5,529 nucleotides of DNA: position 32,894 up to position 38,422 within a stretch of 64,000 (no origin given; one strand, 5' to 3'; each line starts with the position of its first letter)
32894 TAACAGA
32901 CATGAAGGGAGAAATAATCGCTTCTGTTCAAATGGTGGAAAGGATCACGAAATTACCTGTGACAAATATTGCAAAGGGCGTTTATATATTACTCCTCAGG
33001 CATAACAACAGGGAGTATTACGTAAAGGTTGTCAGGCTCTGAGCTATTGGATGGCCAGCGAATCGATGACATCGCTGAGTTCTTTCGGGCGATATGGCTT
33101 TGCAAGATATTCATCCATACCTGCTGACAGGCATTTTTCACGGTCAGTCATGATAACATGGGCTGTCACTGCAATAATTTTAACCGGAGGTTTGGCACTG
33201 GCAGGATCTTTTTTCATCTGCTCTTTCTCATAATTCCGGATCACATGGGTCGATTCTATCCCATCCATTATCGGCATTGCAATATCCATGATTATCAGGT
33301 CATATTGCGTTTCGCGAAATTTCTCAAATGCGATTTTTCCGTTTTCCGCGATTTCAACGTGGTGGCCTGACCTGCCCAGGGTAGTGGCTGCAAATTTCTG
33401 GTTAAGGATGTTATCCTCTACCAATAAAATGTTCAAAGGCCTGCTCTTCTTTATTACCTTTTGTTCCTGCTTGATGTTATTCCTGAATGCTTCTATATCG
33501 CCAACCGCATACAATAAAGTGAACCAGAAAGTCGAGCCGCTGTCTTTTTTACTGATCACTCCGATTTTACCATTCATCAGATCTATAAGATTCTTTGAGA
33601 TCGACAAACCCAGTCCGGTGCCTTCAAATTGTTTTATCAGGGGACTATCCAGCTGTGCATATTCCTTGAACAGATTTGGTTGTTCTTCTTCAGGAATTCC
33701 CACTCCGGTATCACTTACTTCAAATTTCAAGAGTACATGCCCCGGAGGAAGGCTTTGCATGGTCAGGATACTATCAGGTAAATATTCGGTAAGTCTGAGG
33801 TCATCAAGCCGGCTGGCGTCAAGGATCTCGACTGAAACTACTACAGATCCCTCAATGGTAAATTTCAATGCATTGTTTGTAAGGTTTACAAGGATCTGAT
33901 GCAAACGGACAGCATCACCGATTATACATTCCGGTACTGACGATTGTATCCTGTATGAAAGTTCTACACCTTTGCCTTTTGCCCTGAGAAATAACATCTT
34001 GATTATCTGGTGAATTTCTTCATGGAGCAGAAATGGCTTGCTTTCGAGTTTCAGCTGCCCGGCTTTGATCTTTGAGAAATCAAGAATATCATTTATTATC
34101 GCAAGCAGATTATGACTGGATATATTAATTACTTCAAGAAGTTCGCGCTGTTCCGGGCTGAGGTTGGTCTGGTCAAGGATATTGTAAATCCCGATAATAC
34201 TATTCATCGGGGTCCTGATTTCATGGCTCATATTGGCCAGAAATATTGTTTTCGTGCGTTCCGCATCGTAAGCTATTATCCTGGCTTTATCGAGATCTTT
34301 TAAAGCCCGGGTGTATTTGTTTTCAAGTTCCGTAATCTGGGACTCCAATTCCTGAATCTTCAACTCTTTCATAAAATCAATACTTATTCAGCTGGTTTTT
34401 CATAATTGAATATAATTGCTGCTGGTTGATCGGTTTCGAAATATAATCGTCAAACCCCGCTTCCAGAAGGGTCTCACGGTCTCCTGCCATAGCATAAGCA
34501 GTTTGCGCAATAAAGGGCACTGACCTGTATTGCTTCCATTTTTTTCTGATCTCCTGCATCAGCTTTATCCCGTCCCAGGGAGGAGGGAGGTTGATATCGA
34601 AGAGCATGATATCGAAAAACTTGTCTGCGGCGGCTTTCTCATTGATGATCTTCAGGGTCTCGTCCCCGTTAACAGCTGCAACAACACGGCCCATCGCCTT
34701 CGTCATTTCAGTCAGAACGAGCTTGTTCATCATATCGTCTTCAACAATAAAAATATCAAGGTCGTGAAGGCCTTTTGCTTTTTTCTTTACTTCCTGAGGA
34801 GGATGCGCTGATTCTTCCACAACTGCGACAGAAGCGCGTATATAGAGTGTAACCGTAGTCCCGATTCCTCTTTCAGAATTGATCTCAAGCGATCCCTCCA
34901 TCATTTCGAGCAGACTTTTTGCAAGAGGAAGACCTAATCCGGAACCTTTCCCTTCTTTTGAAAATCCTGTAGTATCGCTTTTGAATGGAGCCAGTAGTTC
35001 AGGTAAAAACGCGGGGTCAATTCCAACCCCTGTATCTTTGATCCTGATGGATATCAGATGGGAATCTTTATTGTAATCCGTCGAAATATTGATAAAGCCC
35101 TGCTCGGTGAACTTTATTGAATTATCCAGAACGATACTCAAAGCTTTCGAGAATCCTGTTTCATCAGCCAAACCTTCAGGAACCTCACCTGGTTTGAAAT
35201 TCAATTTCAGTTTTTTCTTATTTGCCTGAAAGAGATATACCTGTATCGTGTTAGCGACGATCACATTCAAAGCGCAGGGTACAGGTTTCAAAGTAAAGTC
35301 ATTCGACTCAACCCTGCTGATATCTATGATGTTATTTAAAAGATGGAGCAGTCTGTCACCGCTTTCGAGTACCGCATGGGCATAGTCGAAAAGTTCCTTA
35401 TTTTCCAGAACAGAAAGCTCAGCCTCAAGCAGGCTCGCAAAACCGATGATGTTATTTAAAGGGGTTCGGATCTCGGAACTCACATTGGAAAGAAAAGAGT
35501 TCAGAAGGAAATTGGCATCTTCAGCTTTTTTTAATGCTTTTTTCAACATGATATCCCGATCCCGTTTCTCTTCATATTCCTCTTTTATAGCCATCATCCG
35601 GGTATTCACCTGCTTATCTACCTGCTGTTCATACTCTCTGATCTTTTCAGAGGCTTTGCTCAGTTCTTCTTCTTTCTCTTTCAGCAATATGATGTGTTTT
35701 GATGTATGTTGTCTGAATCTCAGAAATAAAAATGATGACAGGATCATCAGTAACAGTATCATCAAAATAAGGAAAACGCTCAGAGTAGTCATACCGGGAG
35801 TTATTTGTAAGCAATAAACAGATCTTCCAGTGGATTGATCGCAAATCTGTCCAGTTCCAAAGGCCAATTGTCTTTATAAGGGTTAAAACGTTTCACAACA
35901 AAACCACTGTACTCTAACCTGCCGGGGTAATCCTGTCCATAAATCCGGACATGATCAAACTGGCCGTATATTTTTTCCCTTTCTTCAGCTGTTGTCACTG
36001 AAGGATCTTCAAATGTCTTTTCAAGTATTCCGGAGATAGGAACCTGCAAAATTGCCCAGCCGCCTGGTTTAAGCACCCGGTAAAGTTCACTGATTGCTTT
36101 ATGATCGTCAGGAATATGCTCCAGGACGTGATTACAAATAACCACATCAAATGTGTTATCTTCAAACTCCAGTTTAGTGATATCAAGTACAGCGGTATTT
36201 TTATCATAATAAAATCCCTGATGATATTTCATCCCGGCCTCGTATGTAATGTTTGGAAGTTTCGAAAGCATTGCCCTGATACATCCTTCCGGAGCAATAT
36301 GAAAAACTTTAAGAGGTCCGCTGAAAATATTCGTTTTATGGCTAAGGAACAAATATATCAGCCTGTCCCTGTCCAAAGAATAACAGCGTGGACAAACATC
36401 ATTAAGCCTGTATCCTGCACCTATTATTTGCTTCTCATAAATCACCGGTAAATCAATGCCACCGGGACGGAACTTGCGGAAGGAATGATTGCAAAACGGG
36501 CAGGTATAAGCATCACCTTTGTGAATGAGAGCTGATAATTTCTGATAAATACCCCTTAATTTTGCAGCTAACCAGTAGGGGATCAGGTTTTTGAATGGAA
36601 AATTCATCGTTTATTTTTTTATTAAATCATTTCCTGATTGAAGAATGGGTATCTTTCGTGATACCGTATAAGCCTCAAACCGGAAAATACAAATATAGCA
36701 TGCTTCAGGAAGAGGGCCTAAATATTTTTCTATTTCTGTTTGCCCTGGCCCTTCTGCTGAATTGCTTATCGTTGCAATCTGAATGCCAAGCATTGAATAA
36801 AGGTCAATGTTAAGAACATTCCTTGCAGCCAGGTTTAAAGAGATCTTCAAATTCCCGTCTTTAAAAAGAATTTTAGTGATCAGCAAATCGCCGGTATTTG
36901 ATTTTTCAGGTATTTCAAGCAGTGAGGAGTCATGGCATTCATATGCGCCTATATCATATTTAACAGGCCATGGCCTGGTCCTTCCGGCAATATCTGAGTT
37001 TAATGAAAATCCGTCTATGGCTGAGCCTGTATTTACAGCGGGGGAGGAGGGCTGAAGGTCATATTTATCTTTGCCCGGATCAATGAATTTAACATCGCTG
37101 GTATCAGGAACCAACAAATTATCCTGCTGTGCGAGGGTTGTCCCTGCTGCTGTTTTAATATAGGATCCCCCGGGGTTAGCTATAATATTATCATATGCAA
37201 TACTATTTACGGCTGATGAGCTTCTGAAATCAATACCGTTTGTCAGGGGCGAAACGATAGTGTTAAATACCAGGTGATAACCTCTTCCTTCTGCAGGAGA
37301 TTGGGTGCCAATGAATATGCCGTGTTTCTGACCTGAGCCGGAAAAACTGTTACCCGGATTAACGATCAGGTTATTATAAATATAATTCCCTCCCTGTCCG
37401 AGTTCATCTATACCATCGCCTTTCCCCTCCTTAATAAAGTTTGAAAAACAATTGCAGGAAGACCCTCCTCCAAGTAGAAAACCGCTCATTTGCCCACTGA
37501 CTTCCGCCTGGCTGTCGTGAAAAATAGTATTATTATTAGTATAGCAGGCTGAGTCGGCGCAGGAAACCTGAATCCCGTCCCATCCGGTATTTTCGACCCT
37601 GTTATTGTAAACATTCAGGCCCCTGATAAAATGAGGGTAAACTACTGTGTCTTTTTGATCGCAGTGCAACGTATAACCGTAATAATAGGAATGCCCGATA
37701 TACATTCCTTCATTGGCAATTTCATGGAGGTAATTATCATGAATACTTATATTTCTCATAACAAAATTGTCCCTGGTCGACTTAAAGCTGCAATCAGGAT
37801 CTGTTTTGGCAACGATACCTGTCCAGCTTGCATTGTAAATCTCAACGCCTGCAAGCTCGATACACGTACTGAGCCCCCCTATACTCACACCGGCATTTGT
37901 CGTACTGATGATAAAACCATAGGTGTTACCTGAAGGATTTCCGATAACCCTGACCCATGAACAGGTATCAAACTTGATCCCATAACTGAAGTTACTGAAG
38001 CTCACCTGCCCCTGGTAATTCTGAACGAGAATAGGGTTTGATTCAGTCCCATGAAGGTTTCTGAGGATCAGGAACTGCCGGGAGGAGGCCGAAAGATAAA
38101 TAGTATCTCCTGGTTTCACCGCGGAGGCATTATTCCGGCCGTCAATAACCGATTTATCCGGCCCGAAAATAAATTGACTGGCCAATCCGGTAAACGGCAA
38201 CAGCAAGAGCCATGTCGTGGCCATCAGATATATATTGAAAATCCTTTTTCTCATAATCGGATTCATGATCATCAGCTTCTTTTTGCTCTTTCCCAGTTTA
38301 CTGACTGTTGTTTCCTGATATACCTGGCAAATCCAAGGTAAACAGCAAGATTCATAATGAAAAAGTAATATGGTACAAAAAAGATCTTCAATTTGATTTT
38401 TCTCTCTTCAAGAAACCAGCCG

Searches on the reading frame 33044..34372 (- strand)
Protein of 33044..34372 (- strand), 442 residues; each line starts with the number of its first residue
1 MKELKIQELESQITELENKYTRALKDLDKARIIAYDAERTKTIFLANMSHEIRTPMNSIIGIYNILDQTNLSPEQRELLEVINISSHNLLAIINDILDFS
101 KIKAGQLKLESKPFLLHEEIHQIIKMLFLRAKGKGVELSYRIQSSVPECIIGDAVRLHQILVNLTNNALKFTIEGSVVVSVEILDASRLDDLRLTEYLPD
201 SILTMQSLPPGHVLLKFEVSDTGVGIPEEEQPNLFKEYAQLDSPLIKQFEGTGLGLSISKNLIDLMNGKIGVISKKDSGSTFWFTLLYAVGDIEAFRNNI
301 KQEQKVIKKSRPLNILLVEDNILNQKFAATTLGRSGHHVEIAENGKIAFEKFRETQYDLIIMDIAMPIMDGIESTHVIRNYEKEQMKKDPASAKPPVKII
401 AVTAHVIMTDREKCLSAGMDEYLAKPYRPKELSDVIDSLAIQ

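Call 25: search_protein_families(library=pfam, proteins=[window:33044-34372:-], max_evalue=0.001)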
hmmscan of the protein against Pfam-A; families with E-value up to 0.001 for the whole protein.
window:33044-34372:- (442 aa): 3 families
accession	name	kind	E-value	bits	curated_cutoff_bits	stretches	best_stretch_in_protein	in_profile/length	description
PF00072.30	Response_reg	-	2.4e-23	82.9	30.2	1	315-436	1-110/111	Response regulator receiver domain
PF02518.31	HATPase_c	-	8.5e-23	81.4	26.4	1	152-286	1-107/111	Histidine kinase-, DNA gyrase B-, and HSP90-like ATPase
PF00512.31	HisKA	-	9e-20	70.9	26.9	1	41-105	2-66/66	His Kinase A (phospho-acceptor) domain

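Call 59: search_protein_families(library=ncbifam, proteins=[window:33044-34372:-], max_evalue=0.01)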
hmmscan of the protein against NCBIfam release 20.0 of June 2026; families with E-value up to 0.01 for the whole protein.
window:33044-34372:- (442 aa): 143 families (the best 25 are shown)
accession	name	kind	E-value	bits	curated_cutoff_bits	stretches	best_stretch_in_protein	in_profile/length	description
TIGR02956.1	TMAO_torS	equivalog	8.4e-112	375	676.5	1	7-437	430-817/967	TMAO reductase system sensor histidine kinase/response regulator TorS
NF008318.0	PRK11107.1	equivalog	6.6e-106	355.4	890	2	26-290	278-520/920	two-component sensor histidine kinase BarA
NF011874.0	PRK15347.1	equivalog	1e-83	281.9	852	3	8-182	365-539/921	two component system sensor kinase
NF008302.0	PRK11091.1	equivalog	4.3e-83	279.8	838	1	35-439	277-642/779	aerobic respiration two-component sensor histidine kinase ArcB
NF041947.1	LuxQ_Vibrio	equivalog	6.8e-80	269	1200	1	22-435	453-834/843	quorum-sensing autoinducer 2 sensor kinase/phosphatase LuxQ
NF038297.2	hybrid_HK_HrmK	equivalog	1.2e-74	252.1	725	2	214-436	383-604/607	hybrid histidine kinase/response regulator HrmK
NF008099.0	PRK10841.1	equivalog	3.3e-72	243.6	920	3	33-183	462-612/949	two-component system sensor histidine kinase RcsC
NF045901.1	HisKinLetSLeg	equivalog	6.3e-69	232.9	1650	3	9-186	265-438/906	two-component system sensor histidine kinase LetS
NF008543.0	PRK11466.1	equivalog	2e-56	191.4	982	2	28-183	431-588/914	TMAO reductase system sensor histidine kinase/response regulator TorS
NF007420.1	PRK09959.1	equivalog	1.7e-46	158.4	1995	1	25-427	696-1061/1197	acid-sensing system histidine kinase EvgS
NF046044.1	PnpS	equivalog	7.4e-46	156.9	400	1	36-286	165-389/390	two-component system histidine kinase PnpS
NF047465.1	hybrid_HK_LvrA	exception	7.5e-45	153.2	1200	2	198-433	332-577/819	hybrid histidine kinase/response regulator LvrA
NF041832.1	near_NosP_CTERM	subfamily_domain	1.2e-38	133.2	400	2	215-438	152-368/370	NahK/ErcS family hybrid sensor histidine kinase/response regulator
NF045911.1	TCSHisKinNblS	equivalog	1.7e-38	132.4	1000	1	38-286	385-618/621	two-component system sensor histidine kinase NblS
NF047874.1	MASE3_PAS_HK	subfamily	7.1e-36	124.2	560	2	217-309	554-646/655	MASE3 domain-containing sensor histidine kinase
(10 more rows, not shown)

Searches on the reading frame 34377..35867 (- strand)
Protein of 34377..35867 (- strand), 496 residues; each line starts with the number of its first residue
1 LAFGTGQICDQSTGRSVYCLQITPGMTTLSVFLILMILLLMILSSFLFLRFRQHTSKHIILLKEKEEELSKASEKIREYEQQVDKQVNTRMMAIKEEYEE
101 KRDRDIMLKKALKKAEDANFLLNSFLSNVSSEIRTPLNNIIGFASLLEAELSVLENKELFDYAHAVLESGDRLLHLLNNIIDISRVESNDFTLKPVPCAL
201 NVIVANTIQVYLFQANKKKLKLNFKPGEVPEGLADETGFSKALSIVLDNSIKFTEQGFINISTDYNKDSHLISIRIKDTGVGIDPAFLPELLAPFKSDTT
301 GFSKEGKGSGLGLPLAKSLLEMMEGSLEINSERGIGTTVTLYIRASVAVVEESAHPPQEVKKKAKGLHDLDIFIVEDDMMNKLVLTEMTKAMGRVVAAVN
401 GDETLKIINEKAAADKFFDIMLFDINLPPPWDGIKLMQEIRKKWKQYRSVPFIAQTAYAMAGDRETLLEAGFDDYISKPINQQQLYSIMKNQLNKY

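Call 25: search_protein_families(library=pfam, proteins=[window:34377-35867:-], max_evalue=0.001)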
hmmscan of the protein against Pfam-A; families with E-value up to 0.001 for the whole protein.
window:34377-35867:- (496 aa): 3 families
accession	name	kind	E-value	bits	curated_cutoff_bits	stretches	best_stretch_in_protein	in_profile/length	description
PF02518.31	HATPase_c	-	2.5e-20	73.4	26.4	1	235-344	2-108/111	Histidine kinase-, DNA gyrase B-, and HSP90-like ATPase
PF00072.30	Response_reg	-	1.1e-17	64.6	30.2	1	372-488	1-109/111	Response regulator receiver domain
PF00512.31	HisKA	-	2.1e-14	53.8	26.9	1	123-188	3-65/66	His Kinase A (phospho-acceptor) domain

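Call 59: search_protein_families(library=ncbifam, proteins=[window:34377-35867:-], max_evalue=0.01)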
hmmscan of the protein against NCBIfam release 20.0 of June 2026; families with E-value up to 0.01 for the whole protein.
window:34377-35867:- (496 aa): 127 families (the best 25 are shown)
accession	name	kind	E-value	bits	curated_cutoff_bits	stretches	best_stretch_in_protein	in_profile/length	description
TIGR02956.1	TMAO_torS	equivalog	1.1e-73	248.8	676.5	1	51-494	397-821/967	TMAO reductase system sensor histidine kinase/response regulator TorS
NF038297.2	hybrid_HK_HrmK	equivalog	7.7e-64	216.4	725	1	68-490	179-605/607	hybrid histidine kinase/response regulator HrmK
NF008318.0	PRK11107.1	equivalog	1.1e-61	209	890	2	75-351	246-524/920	two-component sensor histidine kinase BarA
NF011874.0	PRK15347.1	equivalog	1.7e-58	198.4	852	2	24-344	294-613/921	two component system sensor kinase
NF041947.1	LuxQ_Vibrio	equivalog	1.9e-57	194.8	1200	1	109-490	459-836/843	quorum-sensing autoinducer 2 sensor kinase/phosphatase LuxQ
NF008302.0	PRK11091.1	equivalog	3.1e-54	184.4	838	1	104-493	264-643/779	aerobic respiration two-component sensor histidine kinase ArcB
NF008099.0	PRK10841.1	equivalog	8.9e-54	182.6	920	2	108-343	456-688/949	two-component system sensor histidine kinase RcsC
NF045901.1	HisKinLetSLeg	equivalog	1.7e-46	158.7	1650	2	83-345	254-518/906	two-component system sensor histidine kinase LetS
NF008543.0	PRK11466.1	equivalog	4.3e-43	147.3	982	1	79-493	408-798/914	TMAO reductase system sensor histidine kinase/response regulator TorS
NF007420.1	PRK09959.1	equivalog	4.4e-38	130.5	1995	1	100-485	690-1066/1197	acid-sensing system histidine kinase EvgS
NF047874.1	MASE3_PAS_HK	subfamily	6.5e-38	130.9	560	1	62-354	336-632/655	MASE3 domain-containing sensor histidine kinase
NF046044.1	PnpS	equivalog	3.7e-35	121.7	400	1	67-343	118-389/390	two-component system histidine kinase PnpS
TIGR02966.1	phoR_proteo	equivalog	4.1e-33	114.8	334.2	1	79-341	77-331/333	phosphate regulon sensor histidine kinase PhoR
NF050805.1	CellDivHKDivJCaul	equivalog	4.2e-30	104.5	1000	1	100-343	276-518/531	cell cycle sensor histidine kinase DivJ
NF041832.1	near_NosP_CTERM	subfamily_domain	1.3e-29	103.4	400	1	116-491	1-368/370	NahK/ErcS family hybrid sensor histidine kinase/response regulator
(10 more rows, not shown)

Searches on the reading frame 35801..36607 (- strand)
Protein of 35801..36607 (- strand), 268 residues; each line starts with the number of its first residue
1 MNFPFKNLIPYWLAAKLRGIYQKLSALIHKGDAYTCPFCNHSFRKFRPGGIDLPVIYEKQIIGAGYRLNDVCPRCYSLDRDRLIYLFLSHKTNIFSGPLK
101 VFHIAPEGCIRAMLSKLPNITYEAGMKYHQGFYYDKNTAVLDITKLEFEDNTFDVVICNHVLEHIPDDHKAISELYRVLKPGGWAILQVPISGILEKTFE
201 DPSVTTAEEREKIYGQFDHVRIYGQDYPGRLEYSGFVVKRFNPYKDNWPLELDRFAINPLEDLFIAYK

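Call 25: search_protein_families(library=pfam, proteins=[window:35801-36607:-], max_evalue=0.001)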
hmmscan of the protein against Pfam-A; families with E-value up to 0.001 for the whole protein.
window:35801-36607:- (268 aa): 7 families
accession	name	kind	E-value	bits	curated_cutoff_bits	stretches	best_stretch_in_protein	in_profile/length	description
PF08241.18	Methyltransf_11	-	1.5e-16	61.2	21.2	1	138-186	46-94/95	Methyltransferase domain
PF13489.12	Methyltransf_23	-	3.4e-11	43.6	27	1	142-192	71-121/164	Methyltransferase domain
PF13649.12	Methyltransf_25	-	3.9e-11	43.9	27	1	138-183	50-97/97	Methyltransferase domain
PF13847.12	Methyltransf_31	-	5e-10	39.7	27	1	140-188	60-110/145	Methyltransferase domain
PF08242.18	Methyltransf_12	-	8.4e-10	39.7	30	1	133-184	43-97/98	Methyltransferase domain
PF01209.24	Ubie_methyltran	-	4.2e-08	33.3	20.1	1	143-184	107-148/233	ubiE/COQ5 methyltransferase family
PF20922.3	Anamorsin_N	-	0.00046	20.4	27.1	1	142-194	41-94/163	Anamorsin, N-terminal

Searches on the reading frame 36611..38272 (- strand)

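Call 20: search_protein_families(library=pfam, proteins=[window:36611-38272:-], max_evalue=0.001)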
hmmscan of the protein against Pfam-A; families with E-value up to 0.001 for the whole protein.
window:36611-38272:- (553 aa): 0 families

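Call 59: search_protein_families(library=ncbifam, proteins=[window:36611-38272:-], max_evalue=0.01)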
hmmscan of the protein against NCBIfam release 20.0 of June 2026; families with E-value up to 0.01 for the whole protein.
window:36611-38272:- (553 aa): 1 family
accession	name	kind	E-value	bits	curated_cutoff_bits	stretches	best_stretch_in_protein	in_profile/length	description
NF041518.1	choice_anch_Q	domain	9.6e-08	32.2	25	1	404-446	17-57/58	choice-of-anchor Q domain-containing protein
